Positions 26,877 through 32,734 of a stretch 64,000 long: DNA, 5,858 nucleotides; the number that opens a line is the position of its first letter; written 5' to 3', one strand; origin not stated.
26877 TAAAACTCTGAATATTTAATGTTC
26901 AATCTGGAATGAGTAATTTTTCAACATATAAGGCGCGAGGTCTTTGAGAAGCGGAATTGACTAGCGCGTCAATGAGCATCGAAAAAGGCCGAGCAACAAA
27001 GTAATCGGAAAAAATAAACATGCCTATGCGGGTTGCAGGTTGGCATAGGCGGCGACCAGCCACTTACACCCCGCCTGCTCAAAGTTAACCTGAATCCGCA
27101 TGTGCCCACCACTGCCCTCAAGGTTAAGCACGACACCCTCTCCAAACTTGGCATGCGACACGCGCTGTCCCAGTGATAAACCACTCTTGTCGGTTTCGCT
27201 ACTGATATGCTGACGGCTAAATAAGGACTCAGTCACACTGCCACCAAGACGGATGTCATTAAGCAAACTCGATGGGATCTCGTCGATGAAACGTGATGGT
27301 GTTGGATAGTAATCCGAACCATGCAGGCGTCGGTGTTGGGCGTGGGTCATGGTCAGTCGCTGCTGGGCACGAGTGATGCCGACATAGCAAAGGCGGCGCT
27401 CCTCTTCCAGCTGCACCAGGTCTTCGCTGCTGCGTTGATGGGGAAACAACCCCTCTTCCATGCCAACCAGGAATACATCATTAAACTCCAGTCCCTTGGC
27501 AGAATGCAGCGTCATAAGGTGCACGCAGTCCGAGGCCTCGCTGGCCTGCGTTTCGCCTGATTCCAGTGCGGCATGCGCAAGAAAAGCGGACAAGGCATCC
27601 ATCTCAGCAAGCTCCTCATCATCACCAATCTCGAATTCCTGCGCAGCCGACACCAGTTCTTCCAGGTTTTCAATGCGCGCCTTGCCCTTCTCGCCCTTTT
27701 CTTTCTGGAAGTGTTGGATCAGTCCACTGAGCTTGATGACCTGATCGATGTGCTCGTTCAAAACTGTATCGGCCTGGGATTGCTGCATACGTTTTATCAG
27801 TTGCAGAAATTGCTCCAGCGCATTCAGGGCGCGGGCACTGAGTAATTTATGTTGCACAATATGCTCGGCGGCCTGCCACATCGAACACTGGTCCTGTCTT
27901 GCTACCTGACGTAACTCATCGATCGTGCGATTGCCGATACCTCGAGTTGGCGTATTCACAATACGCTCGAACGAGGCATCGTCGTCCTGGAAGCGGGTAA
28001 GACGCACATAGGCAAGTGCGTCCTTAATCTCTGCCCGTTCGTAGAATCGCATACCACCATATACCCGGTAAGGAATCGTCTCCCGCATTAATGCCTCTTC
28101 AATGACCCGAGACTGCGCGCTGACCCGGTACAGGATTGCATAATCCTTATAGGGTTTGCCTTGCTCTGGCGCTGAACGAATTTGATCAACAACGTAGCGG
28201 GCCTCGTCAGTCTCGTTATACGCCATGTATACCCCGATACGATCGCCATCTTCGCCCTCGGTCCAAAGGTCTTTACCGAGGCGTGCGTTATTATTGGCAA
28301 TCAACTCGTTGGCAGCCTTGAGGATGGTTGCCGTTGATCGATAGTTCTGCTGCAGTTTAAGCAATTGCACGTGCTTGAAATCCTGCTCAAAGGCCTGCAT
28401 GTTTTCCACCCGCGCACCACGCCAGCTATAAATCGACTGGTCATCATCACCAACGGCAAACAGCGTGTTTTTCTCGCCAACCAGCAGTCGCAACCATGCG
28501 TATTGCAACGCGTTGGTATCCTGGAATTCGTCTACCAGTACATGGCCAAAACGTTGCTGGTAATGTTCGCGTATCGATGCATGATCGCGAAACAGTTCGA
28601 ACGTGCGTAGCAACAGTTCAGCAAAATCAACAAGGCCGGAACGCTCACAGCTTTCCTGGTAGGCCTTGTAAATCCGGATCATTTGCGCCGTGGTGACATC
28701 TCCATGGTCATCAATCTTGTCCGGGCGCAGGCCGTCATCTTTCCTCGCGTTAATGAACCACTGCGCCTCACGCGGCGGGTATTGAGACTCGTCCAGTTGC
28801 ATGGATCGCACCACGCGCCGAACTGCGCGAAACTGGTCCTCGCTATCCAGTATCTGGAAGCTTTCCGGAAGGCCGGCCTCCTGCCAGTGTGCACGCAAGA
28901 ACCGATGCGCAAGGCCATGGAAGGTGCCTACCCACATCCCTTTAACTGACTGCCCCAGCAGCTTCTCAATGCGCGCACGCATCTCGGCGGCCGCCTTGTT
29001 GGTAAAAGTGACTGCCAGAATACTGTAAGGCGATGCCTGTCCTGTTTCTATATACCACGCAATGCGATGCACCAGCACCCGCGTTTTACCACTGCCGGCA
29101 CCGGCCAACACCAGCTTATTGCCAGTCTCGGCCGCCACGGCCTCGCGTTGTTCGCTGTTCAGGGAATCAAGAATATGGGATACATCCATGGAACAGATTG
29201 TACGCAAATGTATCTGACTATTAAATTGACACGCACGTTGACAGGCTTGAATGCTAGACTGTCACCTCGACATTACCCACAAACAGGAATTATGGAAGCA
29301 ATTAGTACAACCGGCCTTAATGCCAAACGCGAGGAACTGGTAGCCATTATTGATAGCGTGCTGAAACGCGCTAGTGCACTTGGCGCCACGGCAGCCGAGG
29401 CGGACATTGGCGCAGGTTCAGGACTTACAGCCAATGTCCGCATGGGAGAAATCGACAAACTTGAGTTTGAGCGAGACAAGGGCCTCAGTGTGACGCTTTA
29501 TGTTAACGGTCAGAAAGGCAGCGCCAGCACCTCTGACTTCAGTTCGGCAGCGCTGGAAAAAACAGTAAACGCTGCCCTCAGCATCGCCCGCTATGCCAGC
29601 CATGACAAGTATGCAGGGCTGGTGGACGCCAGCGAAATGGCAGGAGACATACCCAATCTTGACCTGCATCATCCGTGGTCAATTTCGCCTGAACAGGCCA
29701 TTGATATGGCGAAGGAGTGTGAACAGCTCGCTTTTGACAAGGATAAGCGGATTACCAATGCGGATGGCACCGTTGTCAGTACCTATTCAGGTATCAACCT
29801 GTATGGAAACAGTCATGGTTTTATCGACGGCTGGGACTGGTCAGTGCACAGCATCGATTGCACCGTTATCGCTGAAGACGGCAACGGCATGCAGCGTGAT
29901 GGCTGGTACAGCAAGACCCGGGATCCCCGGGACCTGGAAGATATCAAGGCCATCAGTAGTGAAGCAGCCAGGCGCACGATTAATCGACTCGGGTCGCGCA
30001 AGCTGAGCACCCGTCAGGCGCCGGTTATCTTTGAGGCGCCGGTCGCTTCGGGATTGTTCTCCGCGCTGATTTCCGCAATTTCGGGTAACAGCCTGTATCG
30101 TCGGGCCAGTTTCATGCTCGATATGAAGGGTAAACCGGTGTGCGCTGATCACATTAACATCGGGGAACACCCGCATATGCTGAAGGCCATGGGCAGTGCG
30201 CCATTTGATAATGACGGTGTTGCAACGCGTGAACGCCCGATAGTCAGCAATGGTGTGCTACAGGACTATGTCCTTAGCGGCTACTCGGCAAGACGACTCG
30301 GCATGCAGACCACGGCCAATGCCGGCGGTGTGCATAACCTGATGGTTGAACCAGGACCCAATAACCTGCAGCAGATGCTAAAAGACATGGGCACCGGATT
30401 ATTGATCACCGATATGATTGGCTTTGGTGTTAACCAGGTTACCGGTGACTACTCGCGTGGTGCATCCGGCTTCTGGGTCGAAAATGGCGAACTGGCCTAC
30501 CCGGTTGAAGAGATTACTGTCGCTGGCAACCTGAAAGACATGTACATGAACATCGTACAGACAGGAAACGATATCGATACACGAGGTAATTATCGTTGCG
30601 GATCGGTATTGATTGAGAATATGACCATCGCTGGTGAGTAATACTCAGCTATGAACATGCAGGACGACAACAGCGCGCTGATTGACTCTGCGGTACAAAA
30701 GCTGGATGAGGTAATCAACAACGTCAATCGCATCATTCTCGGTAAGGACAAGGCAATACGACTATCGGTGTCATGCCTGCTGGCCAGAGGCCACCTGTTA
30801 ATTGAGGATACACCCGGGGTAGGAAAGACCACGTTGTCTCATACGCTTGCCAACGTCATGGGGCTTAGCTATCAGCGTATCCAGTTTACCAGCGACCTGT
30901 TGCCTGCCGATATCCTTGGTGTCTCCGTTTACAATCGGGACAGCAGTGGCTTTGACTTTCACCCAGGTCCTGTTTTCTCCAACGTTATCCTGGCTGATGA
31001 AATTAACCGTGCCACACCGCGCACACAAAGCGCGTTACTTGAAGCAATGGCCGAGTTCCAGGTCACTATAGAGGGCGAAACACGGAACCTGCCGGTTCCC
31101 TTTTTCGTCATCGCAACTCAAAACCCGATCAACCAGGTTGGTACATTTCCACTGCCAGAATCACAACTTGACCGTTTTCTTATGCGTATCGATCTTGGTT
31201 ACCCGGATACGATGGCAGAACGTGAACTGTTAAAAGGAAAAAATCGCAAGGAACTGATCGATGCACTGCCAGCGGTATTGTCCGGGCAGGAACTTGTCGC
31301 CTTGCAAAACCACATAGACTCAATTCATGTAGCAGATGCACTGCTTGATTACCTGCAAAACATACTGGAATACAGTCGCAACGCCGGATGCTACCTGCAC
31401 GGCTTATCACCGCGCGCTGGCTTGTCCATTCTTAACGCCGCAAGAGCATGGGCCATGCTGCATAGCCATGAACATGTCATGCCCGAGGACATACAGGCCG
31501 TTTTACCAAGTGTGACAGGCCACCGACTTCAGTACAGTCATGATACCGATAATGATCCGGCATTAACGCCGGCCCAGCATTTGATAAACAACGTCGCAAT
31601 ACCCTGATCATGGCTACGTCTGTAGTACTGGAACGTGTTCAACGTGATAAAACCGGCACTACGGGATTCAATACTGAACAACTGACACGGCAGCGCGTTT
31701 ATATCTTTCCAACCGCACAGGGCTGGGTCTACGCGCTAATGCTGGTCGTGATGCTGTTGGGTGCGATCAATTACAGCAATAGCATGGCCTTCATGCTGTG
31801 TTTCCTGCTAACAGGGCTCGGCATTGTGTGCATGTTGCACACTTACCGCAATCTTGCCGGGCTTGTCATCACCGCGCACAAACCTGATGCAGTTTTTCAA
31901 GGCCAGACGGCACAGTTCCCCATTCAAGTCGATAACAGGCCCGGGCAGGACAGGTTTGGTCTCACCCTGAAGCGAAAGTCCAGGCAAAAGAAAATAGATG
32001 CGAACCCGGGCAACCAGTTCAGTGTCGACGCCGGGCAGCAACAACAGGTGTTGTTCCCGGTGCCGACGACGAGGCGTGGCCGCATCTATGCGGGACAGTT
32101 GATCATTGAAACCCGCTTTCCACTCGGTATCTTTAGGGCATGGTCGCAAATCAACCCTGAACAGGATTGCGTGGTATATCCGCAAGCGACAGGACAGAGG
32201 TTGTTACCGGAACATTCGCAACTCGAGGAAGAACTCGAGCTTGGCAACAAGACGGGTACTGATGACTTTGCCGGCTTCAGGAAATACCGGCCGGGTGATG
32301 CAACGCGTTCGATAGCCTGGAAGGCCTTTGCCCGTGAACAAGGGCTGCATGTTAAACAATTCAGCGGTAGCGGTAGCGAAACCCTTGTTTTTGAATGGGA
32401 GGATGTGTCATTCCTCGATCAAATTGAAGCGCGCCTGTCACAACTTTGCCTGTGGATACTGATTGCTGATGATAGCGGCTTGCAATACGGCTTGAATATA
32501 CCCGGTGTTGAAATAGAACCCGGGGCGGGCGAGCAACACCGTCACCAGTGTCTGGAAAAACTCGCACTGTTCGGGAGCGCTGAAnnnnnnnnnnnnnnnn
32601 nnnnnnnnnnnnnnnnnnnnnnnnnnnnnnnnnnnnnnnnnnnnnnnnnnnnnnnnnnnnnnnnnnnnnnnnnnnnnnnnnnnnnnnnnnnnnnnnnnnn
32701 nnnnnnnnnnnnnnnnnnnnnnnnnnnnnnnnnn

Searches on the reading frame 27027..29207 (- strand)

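Call 12: search_protein_families(library=pfam, proteins=[window:27027-29207:-], max_evalue=0.001)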
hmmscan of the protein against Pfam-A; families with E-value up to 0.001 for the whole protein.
window:27027-29207:- (727 aa): 7 families
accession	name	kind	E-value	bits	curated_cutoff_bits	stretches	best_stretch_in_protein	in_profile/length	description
PF00580.27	UvrD-helicase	-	9.7e-93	311.2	23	1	16-278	1-271/271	UvrD/REP helicase N-terminal domain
PF13361.12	UvrD_C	-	7.1e-89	299.1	25.6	1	284-624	2-349/350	UvrD-like helicase C-terminal domain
PF13245.12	AAA_19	-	1.8e-24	86.9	25.1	1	20-261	1-132/134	AAA domain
PF21196.3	PcrA_UvrD_tudor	-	2.8e-10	40.3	23.9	1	680-722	2-44/48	PcrA/UvrD tudor domain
PF13538.12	UvrD_C_2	-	4e-08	33.4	27.4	1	562-620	2-51/52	UvrD-like helicase C-terminal domain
PF13604.12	AAA_30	-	2.2e-06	28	27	1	16-80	2-66/191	AAA domain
PF01443.25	Viral_helicase1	-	4.6e-05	23.8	21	0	550-619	165-225/228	Viral superfamily 1 RNA helicase core domain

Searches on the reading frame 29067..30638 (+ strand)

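Call 12: search_protein_families(library=pfam, proteins=[window:29067-30638:+], max_evalue=0.001)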
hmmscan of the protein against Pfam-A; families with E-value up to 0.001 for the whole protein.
window:29067-30638:+ (524 aa): 3 families
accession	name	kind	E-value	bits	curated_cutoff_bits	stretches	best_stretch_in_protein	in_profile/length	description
PF19289.4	PmbA_TldD_3rd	-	2.3e-70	236.6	22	1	316-523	2-220/220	PmbA/TldA metallopeptidase C-terminal domain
PF19290.4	PmbA_TldD_2nd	-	1.1e-19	71.4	20.9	1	202-308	2-109/109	PmbA/TldA metallopeptidase central domain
PF01523.21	PmbA_TldD_1st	-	6.4e-12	45.9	20.9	1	114-174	5-65/65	PmbA/TldA metallopeptidase domain 1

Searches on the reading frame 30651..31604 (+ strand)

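Call 12: search_protein_families(library=pfam, proteins=[window:30651-31604:+], max_evalue=0.001)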
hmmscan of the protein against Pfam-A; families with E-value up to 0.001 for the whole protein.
window:30651-31604:+ (318 aa): 6 families
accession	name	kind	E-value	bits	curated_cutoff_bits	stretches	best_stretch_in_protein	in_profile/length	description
PF07726.17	AAA_3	-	3.9e-62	208.4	27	1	48-178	1-131/131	ATPase family associated with various cellular activities (AAA)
PF17863.7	AAA_lid_2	-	8.6e-16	57.9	22.7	1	242-299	3-60/74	AAA lid domain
PF07728.20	AAA_5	-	2e-11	44.5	22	1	54-176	7-139/139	AAA domain (dynein-related subfamily)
PF20030.5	bpMoxR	-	5.1e-08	32.7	27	1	17-196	2-180/205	MoxR domain in the MoxR-vWA-beta-propeller ternary systems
PF05496.18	RuvB_N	-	1.2e-05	25.6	27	0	46-75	33-62/159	Holliday junction DNA helicase RuvB P-loop domain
PF00004.35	AAA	-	1.7e-05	25.7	21.2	1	54-161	6-112/131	ATPase family associated with various cellular activities (AAA)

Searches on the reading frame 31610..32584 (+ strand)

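Call 12: search_protein_families(library=pfam, proteins=[window:31610-32584:+], max_evalue=0.001)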
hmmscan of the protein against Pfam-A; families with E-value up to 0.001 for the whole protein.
window:31610-32584:+ (325 aa): 1 family
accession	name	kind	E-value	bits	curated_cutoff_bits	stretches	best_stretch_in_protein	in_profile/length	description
PF01882.25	DUF58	-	3.4e-06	26.9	23.4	1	224-259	3-38/216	Protein of unknown function DUF58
